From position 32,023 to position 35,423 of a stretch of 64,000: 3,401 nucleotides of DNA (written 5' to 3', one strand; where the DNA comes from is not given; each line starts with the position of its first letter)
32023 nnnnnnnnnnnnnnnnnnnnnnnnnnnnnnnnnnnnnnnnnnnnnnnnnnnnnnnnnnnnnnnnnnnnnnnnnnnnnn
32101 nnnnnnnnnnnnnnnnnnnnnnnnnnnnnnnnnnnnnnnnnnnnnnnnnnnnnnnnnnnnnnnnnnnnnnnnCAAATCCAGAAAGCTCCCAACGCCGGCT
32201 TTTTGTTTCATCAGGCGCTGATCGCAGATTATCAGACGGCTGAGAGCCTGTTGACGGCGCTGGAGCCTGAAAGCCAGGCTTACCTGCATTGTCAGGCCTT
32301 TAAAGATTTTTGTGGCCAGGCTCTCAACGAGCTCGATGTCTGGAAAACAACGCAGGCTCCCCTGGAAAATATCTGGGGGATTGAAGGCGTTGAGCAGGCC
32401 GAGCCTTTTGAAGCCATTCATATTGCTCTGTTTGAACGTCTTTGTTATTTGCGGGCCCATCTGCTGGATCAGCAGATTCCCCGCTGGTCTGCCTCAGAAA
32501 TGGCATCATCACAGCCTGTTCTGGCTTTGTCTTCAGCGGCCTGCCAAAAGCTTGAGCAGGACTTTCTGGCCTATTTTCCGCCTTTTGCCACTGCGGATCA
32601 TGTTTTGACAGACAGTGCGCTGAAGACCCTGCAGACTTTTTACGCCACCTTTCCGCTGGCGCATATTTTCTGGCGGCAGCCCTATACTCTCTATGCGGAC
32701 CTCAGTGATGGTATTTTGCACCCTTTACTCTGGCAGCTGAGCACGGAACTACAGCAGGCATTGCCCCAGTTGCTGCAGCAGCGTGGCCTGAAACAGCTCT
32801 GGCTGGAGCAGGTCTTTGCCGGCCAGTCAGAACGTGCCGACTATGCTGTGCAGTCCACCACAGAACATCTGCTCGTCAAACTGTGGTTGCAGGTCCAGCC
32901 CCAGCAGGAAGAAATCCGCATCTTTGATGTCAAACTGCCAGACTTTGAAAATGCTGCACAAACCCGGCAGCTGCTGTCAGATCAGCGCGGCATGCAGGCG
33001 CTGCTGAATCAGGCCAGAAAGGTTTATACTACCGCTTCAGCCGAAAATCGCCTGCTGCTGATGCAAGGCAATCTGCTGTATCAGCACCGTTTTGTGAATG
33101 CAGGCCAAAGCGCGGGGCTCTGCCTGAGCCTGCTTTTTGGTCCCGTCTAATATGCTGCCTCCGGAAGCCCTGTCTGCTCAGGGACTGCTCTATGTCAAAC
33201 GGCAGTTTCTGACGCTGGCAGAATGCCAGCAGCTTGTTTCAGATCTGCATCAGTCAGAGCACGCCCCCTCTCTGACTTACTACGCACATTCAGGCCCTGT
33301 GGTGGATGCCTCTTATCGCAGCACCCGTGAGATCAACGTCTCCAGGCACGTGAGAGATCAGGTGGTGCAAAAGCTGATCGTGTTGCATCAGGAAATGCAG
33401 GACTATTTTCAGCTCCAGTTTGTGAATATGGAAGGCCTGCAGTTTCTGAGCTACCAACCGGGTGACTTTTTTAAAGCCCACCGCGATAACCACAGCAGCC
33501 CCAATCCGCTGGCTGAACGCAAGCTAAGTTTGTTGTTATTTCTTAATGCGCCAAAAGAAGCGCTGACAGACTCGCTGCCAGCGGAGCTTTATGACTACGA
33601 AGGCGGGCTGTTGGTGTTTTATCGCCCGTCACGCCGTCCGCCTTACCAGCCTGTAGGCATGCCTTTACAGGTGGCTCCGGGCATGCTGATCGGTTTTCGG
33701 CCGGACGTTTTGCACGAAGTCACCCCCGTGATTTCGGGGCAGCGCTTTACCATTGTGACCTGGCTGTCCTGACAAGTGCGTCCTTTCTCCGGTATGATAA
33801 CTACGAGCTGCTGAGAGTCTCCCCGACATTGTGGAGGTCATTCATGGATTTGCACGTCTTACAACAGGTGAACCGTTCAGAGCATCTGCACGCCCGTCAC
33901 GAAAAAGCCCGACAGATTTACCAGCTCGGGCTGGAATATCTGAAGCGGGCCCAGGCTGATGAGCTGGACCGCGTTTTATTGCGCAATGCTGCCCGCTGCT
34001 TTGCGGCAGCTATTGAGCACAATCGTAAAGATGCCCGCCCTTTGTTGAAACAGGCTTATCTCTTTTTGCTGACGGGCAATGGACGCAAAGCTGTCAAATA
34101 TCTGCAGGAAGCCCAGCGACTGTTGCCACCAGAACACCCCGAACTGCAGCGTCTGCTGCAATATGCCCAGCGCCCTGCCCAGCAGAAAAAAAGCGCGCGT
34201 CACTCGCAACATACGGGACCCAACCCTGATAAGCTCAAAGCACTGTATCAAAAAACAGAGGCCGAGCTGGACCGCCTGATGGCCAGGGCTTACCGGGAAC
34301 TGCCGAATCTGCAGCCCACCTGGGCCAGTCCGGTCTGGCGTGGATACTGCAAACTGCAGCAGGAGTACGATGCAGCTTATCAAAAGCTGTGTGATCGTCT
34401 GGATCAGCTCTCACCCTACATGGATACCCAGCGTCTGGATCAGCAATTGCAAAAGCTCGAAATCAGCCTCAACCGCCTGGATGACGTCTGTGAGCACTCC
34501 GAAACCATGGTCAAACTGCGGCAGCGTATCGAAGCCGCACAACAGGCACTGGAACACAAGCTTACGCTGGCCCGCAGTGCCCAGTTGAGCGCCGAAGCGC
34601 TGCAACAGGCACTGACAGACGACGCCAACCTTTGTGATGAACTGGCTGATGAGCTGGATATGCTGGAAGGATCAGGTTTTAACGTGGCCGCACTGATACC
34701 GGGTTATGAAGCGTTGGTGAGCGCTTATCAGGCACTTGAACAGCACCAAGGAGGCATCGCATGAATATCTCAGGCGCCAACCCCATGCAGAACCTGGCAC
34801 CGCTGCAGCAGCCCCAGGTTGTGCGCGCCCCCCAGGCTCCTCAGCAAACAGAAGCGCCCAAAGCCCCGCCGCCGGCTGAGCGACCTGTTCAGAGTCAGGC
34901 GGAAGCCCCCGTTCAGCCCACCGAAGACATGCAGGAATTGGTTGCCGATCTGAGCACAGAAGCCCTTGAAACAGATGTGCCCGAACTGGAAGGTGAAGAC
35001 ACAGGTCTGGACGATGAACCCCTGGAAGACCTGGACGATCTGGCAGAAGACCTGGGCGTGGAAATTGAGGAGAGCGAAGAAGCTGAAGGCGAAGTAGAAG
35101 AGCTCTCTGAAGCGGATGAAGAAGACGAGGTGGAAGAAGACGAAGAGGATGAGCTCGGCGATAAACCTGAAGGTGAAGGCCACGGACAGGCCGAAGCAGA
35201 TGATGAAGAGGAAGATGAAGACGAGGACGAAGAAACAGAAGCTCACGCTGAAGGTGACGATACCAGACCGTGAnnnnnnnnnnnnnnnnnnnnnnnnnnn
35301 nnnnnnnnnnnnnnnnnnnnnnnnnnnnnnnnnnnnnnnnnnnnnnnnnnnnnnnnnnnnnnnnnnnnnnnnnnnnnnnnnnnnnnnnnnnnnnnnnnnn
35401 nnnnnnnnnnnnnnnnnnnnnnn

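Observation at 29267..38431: Nine-gene overlapping-codon operon ending with an acidic protein, tandem GNAT, Coq4 homologue and alpha/beta-hydrolase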

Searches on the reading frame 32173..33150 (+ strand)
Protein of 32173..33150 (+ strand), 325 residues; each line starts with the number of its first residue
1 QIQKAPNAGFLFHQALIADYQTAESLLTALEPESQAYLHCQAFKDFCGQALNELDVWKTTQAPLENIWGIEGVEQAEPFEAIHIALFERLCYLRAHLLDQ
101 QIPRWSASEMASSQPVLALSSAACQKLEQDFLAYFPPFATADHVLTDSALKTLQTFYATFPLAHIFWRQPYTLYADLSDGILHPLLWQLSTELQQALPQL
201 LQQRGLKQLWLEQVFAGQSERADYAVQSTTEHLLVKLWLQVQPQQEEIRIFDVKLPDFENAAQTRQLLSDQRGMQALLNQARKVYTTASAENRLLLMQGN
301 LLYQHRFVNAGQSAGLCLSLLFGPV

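Call 82: search_solved_structures(query=window:32173-33150:+, max_evalue=1)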
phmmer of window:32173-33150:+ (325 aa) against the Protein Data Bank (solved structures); distinct sequences matched with E-value up to 1: 3.
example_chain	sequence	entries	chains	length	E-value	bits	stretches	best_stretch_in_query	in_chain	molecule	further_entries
9vnj_B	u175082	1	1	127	0.32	13.6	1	21-82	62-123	Trimeric autotransporter adhesin- and peptidoglycan-associated protein A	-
5ven_A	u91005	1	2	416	0.79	12.3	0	95-211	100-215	Ectonucleotide pyrophosphatase/phosphodiesterase family member 5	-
5veo_A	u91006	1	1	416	0.79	12.3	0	95-211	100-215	Ectonucleotide pyrophosphatase/phosphodiesterase family member 5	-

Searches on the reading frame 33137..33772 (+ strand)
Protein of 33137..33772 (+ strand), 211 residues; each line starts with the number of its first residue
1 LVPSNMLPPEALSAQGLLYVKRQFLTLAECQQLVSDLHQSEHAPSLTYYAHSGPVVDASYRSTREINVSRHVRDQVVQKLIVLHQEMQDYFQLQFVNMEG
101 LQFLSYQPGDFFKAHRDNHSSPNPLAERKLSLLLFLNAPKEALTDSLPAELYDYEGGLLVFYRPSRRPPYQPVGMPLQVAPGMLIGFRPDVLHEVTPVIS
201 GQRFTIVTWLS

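Call 4: search_protein_families(library=pfam, proteins=[window:33137-33772:+], max_evalue=0.1)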
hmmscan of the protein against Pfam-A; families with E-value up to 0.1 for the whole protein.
window:33137-33772:+ (211 aa): 2 families
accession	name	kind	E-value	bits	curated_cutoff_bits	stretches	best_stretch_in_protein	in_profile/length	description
PF13640.12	2OG-FeII_Oxy_3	-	7.5e-12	46.5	27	1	101-210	1-97/98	2OG-Fe(II) oxygenase superfamily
PF13661.12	2OG-FeII_Oxy_4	-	0.0011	19.8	27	1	102-210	2-97/98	2OG-Fe(II) oxygenase superfamily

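Call 5: search_protein_families(library=ncbifam, proteins=[window:33137-33772:+], max_evalue=0.1)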
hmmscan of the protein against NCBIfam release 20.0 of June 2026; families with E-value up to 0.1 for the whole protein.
window:33137-33772:+ (211 aa): 3 families
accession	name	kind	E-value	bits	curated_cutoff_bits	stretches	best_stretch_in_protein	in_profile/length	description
NF003974.0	PRK05467.1-3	equivalog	2.3e-08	33.8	143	1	22-210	6-172/221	Fe2+-dependent dioxygenase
NF003975.0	PRK05467.1-4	equivalog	0.026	13.9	180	1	69-210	53-176/226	Fe2+-dependent dioxygenase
NF003973.0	PRK05467.1-2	equivalog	0.047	13.3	336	0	103-210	84-176/227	Fe2+-dependent dioxygenase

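Call 56: search_protein_families(library=padloc, proteins=[window:33152-33772:+], max_evalue=0.01)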
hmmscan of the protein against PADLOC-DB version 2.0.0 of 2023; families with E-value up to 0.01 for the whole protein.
window:33152-33772:+ (206 aa): 1 family
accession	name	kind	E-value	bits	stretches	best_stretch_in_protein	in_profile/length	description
PDLC01653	2OG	-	2.3e-15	55.2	1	96-205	1-80/81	"CAS-I,CAS-II,CAS-III,CAS-IV,CAS-V,CAS-VI; associated"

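Call 81: search_solved_structures(query=window:33152-33772:+, max_evalue=0.1, show_alignments=1)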
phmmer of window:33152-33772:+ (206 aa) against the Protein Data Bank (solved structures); distinct sequences matched with E-value up to 0.1: 4.
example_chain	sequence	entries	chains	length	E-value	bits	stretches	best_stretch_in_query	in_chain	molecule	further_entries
3dkq_A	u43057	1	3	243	3.5e-05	27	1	68-205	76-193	PKHD-type hydroxylase Sbal_3634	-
2jig_A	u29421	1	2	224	0.0079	19.3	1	14-143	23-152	PROLYL-4 HYDROXYLASE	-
3gze_A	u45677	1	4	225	0.008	19.3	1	14-143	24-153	Predicted protein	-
2jij_A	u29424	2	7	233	0.0089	19.1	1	14-143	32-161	PROLYL-4 HYDROXYLASE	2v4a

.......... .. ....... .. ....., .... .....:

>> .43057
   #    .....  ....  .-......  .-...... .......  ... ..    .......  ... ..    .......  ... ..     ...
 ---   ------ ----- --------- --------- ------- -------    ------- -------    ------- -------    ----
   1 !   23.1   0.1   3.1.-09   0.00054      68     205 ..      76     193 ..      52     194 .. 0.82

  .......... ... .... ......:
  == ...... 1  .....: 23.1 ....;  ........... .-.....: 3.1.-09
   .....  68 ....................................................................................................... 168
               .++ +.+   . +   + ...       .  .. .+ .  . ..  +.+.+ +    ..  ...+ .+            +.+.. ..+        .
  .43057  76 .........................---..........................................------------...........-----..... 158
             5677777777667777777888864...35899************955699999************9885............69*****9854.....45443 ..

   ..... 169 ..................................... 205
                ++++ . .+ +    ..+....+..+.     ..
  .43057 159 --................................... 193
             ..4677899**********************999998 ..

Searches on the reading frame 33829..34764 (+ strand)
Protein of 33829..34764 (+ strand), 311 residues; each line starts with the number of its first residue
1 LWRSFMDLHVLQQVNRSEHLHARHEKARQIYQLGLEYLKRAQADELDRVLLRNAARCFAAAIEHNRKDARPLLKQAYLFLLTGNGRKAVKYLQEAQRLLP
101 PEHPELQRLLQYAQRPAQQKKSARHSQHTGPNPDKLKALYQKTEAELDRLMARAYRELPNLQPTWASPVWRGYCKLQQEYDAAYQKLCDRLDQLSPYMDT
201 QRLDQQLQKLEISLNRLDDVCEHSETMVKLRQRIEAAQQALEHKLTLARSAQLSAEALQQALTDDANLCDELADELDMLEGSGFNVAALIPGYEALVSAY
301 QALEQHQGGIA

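Call 4: search_protein_families(library=pfam, proteins=[window:33829-34764:+], max_evalue=0.1)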
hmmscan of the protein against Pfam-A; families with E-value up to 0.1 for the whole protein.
window:33829-34764:+ (311 aa): 3 families
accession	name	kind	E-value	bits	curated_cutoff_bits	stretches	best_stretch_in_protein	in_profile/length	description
PF16526.10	CLZ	-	0.00039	21.2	26.7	0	200-236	33-67/71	C-terminal leucine zipper domain of cyclic nucleotide-gated channels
PF11236.13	DUF3037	-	0.06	14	22.6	1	173-272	23-113/118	Protein of unknown function (DUF3037)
PF19191.5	HEF_HK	-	0.067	14.1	24.1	0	204-247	14-57/67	HEF_HK domain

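Call 5: search_protein_families(library=ncbifam, proteins=[window:33829-34764:+], max_evalue=0.1)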
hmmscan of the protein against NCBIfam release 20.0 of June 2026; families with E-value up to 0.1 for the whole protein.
window:33829-34764:+ (311 aa): 6 families
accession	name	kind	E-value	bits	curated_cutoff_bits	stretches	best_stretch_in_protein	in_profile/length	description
TIGR02552.1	LcrH_SycD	equivalog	0.013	15.2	104.8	1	52-114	69-130/136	SycD/LcrH family type III secretion system chaperone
TIGR03930.1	WXG100_ESAT6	subfamily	0.029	14.5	44.85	0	139-195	15-71/90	WXG100 family type VII secretion target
TIGR03796.1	NHLM_micro_ABC1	equivalog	0.048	11.8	853.3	1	183-247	414-480/710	NHLP family bacteriocin export ABC transporter peptidase/permease/ATPase subunit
NF033441.0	BREX_BrxC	hypoth_equivalog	0.05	11.8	400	1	82-286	904-1107/1173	BREX system P-loop protein BrxC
TIGR00020.2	prfB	exception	0.053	12.5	370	1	185-309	2-128/353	peptide chain release factor 2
TIGR03545.1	TIGR03545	subfamily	0.069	11.7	173.35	0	175-269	168-267/556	TIGR03545 family protein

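Call 56: search_protein_families(library=padloc, proteins=[window:33844-34764:+], max_evalue=0.01)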
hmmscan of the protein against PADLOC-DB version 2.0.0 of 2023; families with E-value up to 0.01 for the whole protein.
window:33844-34764:+ (306 aa): 0 families

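Call 62: search_protein_representatives(protein=window:33844-34764:+)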
Query: 306 residues. Proteins with E-value up to 0.001 (for the whole library): 259; up to 1e-10: 87; up to 1e-30: 3. The best 150 are listed.
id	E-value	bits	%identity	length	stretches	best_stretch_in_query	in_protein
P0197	3.2e-83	295.9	52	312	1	1-300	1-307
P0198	5.9e-40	154.0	37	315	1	10-298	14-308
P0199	1.5e-32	129.7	33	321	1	17-298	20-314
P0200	3.9e-22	95.5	29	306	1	1-301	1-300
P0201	5.4e-21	91.8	49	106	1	202-304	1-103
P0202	1.1e-20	90.7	32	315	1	1-299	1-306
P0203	1.8e-20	90.0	30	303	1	1-299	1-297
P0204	3.7e-19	85.7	30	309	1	1-299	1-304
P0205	7.6e-19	84.7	29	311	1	13-299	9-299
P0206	1.7e-18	83.6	33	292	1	10-298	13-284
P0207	4.0e-18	82.4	35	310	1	18-299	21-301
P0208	2.0e-17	80.0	28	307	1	2-299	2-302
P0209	3.4e-17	79.3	27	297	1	10-301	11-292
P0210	6.2e-17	78.4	28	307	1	18-296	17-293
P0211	7.1e-17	78.2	31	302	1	16-296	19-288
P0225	7.8e-15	71.6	25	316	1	30-300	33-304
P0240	7.9e-14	68.3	23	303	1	2-293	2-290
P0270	1.3e-11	61.0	27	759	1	17-293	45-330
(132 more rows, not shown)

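Call 64: list_cluster_members(proteins=[P0197, P0198, P0199, P0200, P0202, P0204, P0210, P0225, P0240, P0270])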
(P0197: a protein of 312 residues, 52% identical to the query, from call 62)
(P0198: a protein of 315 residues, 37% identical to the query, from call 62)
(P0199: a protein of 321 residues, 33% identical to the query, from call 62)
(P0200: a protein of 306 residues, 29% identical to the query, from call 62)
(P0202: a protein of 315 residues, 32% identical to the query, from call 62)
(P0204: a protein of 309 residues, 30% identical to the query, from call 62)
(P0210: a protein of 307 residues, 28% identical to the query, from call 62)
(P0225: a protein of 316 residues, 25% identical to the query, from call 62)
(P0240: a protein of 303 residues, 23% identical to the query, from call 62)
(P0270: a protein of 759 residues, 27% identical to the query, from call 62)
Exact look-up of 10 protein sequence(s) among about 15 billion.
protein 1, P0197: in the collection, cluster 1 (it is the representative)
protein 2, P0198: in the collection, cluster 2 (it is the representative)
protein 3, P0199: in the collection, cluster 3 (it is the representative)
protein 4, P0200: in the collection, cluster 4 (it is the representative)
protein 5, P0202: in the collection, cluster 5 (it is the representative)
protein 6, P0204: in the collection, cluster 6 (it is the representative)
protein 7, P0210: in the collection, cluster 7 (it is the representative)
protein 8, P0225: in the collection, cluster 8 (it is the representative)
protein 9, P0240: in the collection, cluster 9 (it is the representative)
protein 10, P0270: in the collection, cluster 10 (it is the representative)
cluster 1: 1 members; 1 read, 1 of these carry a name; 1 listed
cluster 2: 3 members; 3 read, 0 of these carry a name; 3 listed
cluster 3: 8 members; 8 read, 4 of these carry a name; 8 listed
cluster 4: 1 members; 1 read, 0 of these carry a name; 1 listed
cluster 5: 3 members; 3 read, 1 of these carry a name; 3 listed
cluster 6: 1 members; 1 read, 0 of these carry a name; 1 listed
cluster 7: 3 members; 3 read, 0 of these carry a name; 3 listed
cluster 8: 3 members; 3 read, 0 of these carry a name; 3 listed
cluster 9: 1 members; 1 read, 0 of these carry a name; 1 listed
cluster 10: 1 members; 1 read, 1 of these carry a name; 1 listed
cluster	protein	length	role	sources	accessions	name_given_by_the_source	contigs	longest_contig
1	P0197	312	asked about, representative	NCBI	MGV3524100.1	MAG: hypothetical protein ACO1RX_07745 [Candidatus Sericytochromatia bacterium]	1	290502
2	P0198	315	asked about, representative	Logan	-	-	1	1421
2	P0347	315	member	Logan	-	-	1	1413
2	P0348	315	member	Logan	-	-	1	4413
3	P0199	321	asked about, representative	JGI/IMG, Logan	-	hypothetical protein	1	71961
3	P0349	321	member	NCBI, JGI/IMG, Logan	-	hypothetical protein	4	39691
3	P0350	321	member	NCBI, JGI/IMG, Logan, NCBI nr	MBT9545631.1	MAG: hypothetical protein IV090_09600 [Candidatus Sericytochromatia bacterium] | hypothetical protein [Candidatus Sericytochromatia bacterium]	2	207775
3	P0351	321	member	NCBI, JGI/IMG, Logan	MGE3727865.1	MAG: hypothetical protein AB7I41_20060 [Candidatus Sericytochromatia bacterium]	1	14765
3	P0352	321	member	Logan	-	-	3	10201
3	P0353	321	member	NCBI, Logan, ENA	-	-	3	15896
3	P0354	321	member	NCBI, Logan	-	-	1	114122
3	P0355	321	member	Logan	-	-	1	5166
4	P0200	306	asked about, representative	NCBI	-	-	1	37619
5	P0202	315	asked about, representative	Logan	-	-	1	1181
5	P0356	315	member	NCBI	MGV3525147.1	MAG: hypothetical protein ACO1RX_13025 [Candidatus Sericytochromatia bacterium]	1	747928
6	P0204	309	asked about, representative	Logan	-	-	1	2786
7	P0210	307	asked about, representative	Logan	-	-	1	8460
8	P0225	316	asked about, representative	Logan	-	-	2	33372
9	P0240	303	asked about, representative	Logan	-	-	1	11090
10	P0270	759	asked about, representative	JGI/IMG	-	hypothetical protein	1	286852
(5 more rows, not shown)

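Call 68: search_solved_structures(query=A4, max_evalue=1)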
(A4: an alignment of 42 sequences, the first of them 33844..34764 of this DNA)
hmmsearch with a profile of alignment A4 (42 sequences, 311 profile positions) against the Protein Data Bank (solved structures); distinct sequences matched with E-value up to 1: 131 (the best 60 are shown).
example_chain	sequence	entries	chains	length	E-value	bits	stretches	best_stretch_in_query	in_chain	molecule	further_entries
9qhb_A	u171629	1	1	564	2.2e-14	56.8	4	50-111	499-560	Engineered tetratricopeptide repeat protein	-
7obi_A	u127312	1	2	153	2.7e-10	43.4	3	44-112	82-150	CTPR-rv4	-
2q7f_A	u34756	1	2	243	4.1e-10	42.8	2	50-101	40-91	YrrB protein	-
8bu0_A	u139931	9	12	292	3.6e-09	39.7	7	50-104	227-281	Consensus tetratricopeptide repeat protein | Crystal structure of an 8-repeat consensus TPR superhelix with Zinc. | Monomer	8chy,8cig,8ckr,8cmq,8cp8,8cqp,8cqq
9qhc_A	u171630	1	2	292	1.2e-08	37.9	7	50-111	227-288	Engineered tetratricopeptide repeat protein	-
7ntf_A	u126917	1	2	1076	1.3e-08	37.8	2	20-136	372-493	Isoform 1 of UDP-N-acetylglucosamine--peptide N-acetylglucosaminyltransferase 110 kDa subu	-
7yeh_B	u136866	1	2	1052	1.4e-08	37.7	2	18-136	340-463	UDP-N-acetylglucosamine--peptide N-acetylglucosaminyltransferase 110 kDa subunit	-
7yea_A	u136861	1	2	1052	1.4e-08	37.7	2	18-136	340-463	UDP-N-acetylglucosamine--peptide N-acetylglucosaminyltransferase 110 kDa subunit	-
6eou_A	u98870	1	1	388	8.6e-08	35.1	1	42-100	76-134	UDP-N-acetylglucosamine--peptide N-acetylglucosaminyltransferase 110 kDa subunit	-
3hym_B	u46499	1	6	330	9.4e-08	35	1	49-99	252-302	Cell division cycle protein 16 homolog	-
1w3b_A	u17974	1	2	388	1.1e-07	34.8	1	42-100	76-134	UDP-N-ACETYLGLUCOSAMINE--PEPTIDE N-ACETYLGLUCOSAMINYLTRANSFERASE 110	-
1na0_A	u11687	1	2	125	6e-06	29.1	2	50-112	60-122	designed protein CTPR3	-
5khu_J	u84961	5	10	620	6.2e-06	29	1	50-101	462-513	Cell division cycle protein 16 homolog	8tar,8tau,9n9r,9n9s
4rg6_A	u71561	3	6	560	1.5e-05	27.8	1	42-124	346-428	Cell division cycle protein 27 homolog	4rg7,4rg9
6xss_A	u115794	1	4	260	1.7e-05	27.6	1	49-160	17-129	C4_nat_HFuse-7900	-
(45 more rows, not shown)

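Call 69: search_protein_families(library=pfam, alignment_id=A4, max_evalue=0.01)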
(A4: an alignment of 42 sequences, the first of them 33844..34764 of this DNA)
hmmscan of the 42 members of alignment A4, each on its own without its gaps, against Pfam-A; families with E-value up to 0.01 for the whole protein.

A. member 1, window:33844-34764:+ (306 aa): 1 family
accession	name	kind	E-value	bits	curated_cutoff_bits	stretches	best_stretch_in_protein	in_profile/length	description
PF16526.10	CLZ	-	0.00037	21.3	26.7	0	195-231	33-67/71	C-terminal leucine zipper domain of cyclic nucleotide-gated channels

B. families by the number of members that match (of 42 scanned): 43 families (the first 25 are shown)
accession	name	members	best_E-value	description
PF07719.23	TPR_2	18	7.6e-06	Tetratricopeptide repeat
PF13181.12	TPR_8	16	7.6e-06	Tetratricopeptide repeat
PF00515.34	TPR_1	15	5e-07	Tetratricopeptide repeat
PF14559.12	TPR_19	12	1e-08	Tetratricopeptide repeat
PF13428.12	TPR_14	11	4.2e-05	Tetratricopeptide repeat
PF13414.12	TPR_11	8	9.5e-05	TPR repeat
PF13431.12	TPR_17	7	1.5e-05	Tetratricopeptide repeat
PF14853.12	Fis1_TPR_C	5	0.00013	Fis1 C-terminal tetratricopeptide repeat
PF04212.24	MIT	2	0.00023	MIT (microtubule interacting and transport) domain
PF23914.1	TPR_CcmH_CycH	2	0.00082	Cytochrome c-type biogenesis protein H TPR domain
PF10303.14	DUF2408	2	0.0021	Protein of unknown function (DUF2408)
PF13424.12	TPR_12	2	0.0021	Tetratricopeptide repeat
PF25062.1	ARM_TT21_N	2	0.0024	Tetratricopeptide repeat protein 21 N-terminal ARM repeat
PF10046.14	BLOC1_2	2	0.0058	Biogenesis of lysosome-related organelles complex-1 subunit 2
PF13432.12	TPR_16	1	1.6e-05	Tetratricopeptide repeat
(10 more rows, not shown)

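Call 72: find_related_loci(query=A5, collection=metagenome_contigs, flank=6000)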
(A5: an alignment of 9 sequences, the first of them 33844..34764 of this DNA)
Query A5 (306 aa) in metagenome_contigs; peptide patterns used: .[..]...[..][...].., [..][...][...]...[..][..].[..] (x = any residue, [..] = any of these).
600 stretches matched a pattern, but none encodes a relative of the query by tblastn (E <= 1e-3).

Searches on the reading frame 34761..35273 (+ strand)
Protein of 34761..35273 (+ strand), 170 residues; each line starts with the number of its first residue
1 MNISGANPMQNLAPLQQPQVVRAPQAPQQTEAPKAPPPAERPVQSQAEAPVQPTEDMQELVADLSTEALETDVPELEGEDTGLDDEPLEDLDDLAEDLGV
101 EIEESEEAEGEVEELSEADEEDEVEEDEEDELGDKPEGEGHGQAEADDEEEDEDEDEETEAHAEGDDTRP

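Call 4: search_protein_families(library=pfam, proteins=[window:34761-35273:+], max_evalue=0.1)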
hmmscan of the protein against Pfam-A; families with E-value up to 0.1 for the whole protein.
window:34761-35273:+ (170 aa): 0 families

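Call 5: search_protein_families(library=ncbifam, proteins=[window:34761-35273:+], max_evalue=0.1)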
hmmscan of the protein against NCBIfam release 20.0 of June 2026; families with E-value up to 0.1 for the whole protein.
window:34761-35273:+ (170 aa): 0 families

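Call 56: search_protein_families(library=padloc, proteins=[window:34761-35273:+], max_evalue=0.01)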
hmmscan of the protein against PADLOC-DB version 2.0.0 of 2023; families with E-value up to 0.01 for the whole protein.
window:34761-35273:+ (170 aa): 0 families
